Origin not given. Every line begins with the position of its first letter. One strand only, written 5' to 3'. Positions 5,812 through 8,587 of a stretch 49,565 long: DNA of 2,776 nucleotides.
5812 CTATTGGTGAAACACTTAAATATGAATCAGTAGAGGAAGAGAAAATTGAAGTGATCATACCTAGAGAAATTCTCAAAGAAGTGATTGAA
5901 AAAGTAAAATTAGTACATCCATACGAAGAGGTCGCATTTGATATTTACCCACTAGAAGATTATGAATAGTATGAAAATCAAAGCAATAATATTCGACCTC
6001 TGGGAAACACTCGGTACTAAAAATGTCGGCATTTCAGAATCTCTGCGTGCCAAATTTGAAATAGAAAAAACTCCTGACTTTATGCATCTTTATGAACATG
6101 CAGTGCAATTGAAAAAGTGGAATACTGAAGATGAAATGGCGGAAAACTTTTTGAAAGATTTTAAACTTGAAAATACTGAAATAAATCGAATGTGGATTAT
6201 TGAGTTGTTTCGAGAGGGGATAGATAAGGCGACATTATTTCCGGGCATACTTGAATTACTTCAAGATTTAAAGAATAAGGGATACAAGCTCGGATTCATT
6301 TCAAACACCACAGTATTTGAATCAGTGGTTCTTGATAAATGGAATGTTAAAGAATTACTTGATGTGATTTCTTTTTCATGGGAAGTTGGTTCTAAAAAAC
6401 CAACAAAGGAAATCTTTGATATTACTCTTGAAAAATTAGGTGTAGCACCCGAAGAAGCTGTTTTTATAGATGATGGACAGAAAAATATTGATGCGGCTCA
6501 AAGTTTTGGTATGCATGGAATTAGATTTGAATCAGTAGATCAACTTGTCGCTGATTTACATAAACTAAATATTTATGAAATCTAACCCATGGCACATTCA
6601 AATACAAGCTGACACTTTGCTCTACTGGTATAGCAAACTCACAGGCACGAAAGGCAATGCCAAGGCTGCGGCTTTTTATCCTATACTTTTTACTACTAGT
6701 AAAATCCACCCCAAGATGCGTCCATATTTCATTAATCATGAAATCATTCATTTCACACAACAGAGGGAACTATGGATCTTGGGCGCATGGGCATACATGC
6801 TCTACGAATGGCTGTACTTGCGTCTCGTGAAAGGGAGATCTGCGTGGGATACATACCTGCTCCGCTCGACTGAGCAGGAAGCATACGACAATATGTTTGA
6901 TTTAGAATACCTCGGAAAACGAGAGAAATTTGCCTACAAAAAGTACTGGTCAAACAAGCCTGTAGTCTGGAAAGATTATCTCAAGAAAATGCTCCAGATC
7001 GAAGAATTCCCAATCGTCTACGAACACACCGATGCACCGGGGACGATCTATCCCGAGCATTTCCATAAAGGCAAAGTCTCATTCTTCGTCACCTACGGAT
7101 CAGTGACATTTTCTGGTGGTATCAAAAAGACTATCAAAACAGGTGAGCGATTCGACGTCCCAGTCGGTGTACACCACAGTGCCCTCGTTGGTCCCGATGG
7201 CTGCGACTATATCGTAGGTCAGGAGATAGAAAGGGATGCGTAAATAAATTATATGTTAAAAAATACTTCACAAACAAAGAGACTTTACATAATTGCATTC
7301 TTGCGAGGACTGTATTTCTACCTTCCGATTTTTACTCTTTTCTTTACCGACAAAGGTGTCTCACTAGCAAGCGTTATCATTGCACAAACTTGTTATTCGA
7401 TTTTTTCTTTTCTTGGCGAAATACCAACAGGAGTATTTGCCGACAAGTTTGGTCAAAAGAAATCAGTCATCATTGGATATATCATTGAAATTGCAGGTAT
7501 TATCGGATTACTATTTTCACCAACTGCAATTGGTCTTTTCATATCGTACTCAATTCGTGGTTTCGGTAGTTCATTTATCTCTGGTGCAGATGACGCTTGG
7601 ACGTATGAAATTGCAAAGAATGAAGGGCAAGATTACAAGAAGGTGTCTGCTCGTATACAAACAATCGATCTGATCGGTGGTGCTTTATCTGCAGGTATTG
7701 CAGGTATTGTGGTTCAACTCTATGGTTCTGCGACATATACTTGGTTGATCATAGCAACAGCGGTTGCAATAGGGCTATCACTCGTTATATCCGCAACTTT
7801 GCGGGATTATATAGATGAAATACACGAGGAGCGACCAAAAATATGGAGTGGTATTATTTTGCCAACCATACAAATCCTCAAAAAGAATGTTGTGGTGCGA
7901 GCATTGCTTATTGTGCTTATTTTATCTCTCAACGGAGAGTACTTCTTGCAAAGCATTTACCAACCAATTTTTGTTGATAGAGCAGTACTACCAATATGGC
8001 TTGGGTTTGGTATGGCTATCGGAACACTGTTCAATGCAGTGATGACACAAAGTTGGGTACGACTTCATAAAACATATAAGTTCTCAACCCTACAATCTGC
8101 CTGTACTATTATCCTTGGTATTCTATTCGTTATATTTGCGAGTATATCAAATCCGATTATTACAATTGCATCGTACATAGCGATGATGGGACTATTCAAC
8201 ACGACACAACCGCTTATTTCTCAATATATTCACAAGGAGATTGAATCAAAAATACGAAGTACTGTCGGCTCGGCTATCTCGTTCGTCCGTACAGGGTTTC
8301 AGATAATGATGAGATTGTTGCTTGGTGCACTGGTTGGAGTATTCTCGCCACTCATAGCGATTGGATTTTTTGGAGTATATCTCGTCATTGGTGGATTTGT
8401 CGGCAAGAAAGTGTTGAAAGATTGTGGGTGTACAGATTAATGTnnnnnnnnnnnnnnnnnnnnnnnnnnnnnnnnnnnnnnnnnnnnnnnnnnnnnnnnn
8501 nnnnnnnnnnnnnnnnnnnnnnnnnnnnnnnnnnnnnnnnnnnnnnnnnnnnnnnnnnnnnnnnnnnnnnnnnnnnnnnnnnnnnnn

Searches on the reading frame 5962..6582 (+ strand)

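Call 37: search_protein_families(library=pfam, proteins=[window:5962-6582:+], max_evalue=0.001)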
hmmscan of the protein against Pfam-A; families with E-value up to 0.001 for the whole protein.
window:5962-6582:+ (207 aa): 3 families
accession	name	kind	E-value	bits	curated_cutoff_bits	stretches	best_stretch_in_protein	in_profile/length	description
PF00702.32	Hydrolase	-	2.1e-21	77.7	26.4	1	6-183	1-191/191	haloacid dehalogenase-like hydrolase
PF13419.12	HAD_2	-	3.9e-21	76.4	23.8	1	9-187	1-176/178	Haloacid dehalogenase-like hydrolase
PF13242.12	Hydrolase_like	-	8.3e-05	22.9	22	1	146-187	4-46/75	HAD-hyrolase-like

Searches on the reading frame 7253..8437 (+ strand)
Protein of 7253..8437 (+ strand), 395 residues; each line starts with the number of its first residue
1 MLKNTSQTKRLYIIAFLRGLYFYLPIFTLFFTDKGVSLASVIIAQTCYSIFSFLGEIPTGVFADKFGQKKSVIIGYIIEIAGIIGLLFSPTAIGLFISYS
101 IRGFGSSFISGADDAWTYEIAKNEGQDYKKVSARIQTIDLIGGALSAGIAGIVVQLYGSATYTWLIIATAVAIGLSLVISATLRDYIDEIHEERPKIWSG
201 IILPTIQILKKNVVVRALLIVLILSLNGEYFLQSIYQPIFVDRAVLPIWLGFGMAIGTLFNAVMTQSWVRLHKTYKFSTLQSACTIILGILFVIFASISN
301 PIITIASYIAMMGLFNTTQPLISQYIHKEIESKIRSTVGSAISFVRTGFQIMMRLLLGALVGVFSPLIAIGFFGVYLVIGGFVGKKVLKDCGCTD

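Call 3: search_protein_families(library=pfam, proteins=[window:7253-8437:+], max_evalue=1)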
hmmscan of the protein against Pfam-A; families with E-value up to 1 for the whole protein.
window:7253-8437:+ (395 aa): 3 families
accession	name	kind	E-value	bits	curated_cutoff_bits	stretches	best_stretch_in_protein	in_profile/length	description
PF07690.21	MFS_1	-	5.5e-24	85.2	33.4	1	12-347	2-340/347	Major Facilitator Superfamily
PF12832.13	MFS_1_like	-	0.0014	18.2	25.2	1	24-345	19-345/373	MFS_1 like family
PF18186.6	SLATT_4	-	0.52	10.4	27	1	115-186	13-80/165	SMODS and SLOG-associating 2TM effector domain family 4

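Call 67: find_related_loci(query=window:7253-8437:+, collection=genome_contigs, flank=10000)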
Query window:7253-8437:+ (395 aa) in genome_contigs; peptide patterns used: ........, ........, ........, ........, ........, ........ (x = any residue, [..] = any of these).
229 stretches matched a pattern, but none encodes a relative of the query by tblastn (E <= 1e-3).
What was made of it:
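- Tried and rejected: The MFS neighbour has no close relative in GTDB representative genomes (call 67).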
